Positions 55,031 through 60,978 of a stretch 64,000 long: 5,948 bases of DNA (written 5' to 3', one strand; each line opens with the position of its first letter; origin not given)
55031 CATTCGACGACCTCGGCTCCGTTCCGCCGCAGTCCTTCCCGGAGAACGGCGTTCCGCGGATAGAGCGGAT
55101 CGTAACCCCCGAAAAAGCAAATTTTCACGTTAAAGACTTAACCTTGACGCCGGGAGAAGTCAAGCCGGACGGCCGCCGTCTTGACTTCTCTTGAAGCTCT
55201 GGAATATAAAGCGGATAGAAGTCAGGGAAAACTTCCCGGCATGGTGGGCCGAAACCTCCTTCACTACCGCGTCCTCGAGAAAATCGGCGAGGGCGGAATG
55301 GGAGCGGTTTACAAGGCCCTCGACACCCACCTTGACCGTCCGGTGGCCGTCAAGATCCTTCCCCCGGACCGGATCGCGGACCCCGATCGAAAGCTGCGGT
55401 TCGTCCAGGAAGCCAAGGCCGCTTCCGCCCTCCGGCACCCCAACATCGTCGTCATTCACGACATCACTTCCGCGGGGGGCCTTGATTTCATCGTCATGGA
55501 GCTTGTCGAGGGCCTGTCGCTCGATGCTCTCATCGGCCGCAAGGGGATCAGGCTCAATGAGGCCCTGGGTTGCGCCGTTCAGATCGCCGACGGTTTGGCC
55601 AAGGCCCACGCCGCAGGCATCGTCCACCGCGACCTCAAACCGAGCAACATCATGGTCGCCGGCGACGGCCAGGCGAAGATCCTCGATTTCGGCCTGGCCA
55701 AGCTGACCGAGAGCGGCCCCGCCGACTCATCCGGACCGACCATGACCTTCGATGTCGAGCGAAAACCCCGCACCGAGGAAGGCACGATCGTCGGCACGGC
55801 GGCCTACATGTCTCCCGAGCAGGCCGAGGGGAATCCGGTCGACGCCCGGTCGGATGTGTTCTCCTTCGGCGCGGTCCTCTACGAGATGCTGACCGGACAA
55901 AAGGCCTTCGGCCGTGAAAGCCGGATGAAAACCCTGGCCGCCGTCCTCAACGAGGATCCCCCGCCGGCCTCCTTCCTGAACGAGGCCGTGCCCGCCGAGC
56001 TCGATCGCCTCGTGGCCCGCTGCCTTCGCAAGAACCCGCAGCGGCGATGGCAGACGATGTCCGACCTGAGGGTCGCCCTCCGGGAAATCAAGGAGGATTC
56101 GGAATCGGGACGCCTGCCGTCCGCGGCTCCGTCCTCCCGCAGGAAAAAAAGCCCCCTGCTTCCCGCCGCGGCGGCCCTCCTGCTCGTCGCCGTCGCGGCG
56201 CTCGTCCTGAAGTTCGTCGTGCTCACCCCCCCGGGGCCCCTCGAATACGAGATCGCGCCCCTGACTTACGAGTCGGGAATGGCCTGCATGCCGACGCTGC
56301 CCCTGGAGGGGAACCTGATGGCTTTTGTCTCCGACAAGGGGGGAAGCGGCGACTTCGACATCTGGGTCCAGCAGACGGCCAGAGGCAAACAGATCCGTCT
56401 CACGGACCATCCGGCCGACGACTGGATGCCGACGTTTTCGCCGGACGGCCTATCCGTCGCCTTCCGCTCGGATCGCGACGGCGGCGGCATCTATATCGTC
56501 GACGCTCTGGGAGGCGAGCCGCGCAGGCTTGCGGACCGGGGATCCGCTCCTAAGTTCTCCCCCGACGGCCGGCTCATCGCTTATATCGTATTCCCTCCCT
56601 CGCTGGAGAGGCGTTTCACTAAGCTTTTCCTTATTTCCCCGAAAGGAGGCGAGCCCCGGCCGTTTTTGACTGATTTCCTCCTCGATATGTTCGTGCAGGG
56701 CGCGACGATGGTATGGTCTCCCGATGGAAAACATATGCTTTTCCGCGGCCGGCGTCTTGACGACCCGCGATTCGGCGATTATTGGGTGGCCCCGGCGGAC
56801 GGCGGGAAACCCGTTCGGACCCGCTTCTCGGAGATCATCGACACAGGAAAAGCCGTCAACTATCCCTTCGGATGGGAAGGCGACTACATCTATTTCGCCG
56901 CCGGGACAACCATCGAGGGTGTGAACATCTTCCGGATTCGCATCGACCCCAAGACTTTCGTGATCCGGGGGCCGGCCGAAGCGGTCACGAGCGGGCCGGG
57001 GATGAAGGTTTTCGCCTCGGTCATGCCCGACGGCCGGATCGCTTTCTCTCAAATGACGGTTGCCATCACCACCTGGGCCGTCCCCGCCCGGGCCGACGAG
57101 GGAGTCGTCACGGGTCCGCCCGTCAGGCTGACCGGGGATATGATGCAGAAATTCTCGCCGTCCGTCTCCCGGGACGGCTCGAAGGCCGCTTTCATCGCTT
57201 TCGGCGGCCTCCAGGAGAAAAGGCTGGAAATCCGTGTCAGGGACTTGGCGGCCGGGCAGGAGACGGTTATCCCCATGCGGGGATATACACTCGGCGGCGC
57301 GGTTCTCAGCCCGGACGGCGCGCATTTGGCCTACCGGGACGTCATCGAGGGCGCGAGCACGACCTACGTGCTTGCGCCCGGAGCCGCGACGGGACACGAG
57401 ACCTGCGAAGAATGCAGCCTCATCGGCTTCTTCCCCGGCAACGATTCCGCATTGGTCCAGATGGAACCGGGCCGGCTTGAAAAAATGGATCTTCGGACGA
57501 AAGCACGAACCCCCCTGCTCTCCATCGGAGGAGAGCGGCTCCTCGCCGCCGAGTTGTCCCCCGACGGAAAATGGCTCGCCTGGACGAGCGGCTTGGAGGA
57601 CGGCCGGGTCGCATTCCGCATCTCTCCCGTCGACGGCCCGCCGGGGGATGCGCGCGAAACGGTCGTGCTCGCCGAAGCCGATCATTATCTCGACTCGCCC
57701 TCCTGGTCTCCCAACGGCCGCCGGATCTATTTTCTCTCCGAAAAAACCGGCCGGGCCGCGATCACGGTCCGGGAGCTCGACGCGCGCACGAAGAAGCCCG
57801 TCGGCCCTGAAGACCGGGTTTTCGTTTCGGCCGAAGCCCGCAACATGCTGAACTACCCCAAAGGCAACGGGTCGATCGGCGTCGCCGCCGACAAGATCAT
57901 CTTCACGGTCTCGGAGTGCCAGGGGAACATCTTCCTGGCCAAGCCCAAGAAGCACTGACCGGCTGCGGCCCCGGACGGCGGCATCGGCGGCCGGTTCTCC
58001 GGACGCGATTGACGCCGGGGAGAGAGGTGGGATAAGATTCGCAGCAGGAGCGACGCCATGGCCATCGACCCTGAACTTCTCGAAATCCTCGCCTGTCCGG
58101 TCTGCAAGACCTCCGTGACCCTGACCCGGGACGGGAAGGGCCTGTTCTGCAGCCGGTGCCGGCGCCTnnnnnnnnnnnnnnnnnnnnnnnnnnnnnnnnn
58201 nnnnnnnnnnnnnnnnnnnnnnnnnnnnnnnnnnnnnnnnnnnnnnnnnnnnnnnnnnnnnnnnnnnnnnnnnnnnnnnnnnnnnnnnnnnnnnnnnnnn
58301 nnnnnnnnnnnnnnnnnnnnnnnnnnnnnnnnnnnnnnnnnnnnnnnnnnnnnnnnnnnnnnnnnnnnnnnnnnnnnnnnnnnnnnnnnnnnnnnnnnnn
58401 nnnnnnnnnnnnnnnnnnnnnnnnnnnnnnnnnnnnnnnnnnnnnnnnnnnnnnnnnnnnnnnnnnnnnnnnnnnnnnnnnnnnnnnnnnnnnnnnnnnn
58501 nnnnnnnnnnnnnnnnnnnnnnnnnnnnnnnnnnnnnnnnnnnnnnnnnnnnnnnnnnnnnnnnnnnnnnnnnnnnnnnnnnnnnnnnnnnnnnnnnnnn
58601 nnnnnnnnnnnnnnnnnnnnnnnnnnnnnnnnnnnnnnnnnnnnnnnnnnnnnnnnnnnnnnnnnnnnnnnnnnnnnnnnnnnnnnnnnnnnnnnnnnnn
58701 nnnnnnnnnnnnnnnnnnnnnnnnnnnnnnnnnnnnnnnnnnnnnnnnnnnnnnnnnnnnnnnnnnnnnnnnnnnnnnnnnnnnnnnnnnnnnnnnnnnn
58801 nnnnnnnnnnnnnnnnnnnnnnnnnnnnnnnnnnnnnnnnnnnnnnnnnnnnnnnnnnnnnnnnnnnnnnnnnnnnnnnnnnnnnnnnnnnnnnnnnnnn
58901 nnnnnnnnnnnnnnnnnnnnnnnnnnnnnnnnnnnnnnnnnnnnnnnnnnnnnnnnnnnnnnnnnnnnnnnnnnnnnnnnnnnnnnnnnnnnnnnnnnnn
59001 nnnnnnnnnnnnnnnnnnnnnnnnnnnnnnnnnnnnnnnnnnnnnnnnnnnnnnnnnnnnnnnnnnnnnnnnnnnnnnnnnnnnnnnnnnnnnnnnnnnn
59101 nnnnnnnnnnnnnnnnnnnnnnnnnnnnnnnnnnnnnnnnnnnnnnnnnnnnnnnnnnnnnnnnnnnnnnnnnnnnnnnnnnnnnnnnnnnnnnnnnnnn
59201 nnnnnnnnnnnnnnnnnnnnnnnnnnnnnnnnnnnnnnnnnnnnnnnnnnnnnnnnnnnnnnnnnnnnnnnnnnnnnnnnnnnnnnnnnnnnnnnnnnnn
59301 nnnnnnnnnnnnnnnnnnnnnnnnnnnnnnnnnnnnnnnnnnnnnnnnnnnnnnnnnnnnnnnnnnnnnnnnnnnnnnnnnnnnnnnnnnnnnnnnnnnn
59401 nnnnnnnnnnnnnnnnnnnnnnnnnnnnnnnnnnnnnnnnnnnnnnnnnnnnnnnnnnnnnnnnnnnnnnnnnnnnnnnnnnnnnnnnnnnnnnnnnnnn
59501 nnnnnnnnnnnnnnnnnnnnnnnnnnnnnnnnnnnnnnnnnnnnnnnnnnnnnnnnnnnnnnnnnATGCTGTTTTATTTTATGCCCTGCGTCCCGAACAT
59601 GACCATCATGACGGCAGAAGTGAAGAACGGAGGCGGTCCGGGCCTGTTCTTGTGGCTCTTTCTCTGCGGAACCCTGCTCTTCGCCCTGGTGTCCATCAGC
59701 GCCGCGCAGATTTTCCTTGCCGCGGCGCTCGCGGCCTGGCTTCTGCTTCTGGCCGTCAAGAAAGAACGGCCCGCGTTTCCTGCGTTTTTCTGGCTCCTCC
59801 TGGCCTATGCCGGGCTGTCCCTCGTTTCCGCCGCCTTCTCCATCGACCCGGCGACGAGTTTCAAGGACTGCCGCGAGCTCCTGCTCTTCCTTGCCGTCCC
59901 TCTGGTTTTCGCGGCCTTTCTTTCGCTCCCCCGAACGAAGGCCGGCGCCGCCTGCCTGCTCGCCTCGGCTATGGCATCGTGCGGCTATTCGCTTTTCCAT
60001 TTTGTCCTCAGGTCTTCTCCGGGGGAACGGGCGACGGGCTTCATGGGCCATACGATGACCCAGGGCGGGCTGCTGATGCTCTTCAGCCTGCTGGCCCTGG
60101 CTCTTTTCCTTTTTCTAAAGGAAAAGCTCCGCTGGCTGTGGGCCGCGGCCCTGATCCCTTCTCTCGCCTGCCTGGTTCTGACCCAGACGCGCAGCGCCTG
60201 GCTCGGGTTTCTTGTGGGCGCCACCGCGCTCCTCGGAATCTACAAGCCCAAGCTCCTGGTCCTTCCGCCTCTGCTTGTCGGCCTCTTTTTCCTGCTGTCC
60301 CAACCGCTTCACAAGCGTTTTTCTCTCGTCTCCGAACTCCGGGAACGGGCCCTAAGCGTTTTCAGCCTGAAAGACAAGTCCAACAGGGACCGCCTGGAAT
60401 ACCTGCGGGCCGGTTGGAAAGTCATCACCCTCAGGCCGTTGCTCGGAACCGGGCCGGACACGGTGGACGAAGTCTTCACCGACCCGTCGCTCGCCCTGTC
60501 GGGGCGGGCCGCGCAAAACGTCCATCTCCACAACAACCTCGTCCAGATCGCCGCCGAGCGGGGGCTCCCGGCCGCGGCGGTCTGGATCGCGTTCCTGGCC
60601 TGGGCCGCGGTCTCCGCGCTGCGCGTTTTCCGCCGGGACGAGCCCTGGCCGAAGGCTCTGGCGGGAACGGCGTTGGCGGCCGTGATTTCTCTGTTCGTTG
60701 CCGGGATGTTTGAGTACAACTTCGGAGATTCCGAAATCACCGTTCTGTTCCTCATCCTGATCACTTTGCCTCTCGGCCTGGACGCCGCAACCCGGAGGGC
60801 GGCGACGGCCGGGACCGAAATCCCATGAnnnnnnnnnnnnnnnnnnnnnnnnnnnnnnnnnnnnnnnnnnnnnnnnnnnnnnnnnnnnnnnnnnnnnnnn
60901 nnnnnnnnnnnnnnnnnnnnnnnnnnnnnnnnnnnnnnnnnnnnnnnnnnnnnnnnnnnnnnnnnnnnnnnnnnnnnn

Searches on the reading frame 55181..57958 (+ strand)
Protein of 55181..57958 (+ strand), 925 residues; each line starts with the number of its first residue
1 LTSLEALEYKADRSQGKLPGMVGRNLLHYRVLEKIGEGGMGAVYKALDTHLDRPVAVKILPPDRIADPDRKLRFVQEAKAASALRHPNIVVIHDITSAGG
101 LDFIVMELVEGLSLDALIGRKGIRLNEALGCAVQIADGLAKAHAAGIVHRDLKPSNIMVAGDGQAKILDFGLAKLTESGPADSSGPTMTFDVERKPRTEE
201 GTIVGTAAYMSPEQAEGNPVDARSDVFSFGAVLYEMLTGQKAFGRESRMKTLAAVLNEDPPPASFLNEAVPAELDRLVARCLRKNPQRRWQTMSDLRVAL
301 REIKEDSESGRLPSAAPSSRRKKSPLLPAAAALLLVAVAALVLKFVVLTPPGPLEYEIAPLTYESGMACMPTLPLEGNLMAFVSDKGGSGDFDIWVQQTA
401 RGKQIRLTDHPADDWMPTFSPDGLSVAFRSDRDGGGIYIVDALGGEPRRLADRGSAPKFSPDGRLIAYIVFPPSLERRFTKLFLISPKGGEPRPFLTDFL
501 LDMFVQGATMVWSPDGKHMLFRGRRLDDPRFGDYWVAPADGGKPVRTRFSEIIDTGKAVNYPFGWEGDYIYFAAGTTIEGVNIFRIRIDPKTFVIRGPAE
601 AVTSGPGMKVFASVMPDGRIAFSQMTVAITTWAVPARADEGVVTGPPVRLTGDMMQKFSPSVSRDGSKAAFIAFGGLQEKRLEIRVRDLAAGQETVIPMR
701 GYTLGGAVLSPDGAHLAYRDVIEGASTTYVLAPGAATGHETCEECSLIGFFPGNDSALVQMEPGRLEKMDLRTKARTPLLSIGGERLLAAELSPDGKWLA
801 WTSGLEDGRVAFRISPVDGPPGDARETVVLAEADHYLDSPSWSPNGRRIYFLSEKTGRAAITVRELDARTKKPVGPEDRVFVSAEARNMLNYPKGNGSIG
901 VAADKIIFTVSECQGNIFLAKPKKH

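Call 73: search_protein_families(library=pfam, proteins=[window:55181-57958:+], max_evalue=0.000001)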
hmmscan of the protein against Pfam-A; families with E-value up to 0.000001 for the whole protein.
window:55181-57958:+ (925 aa): 4 families
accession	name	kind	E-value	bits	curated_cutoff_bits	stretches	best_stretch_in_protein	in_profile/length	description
PF00069.31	Pkinase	-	3.4e-49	168.1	31.7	1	29-293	1-255/263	Protein kinase domain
PF07714.23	PK_Tyr_Ser-Thr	-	7.3e-35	121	23.1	1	31-291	3-250/258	Protein tyrosine and serine/threonine kinase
PF07676.18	PD40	-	1.3e-32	111.5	20.9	1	406-438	3-37/38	WD40-like Beta Propeller Repeat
PF01636.29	APH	-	4e-07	30.5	23.2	0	140-175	163-199/239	Phosphotransferase enzyme family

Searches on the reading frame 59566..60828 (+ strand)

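Call 73: search_protein_families(library=pfam, proteins=[window:59566-60828:+], max_evalue=0.000001)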
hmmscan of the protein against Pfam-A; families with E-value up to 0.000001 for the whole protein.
window:59566-60828:+ (420 aa): 1 family
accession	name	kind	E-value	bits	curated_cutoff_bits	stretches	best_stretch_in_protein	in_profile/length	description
PF04932.20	Wzy_C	-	1.1e-20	74.4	31.7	1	195-341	2-149/149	O-Antigen ligase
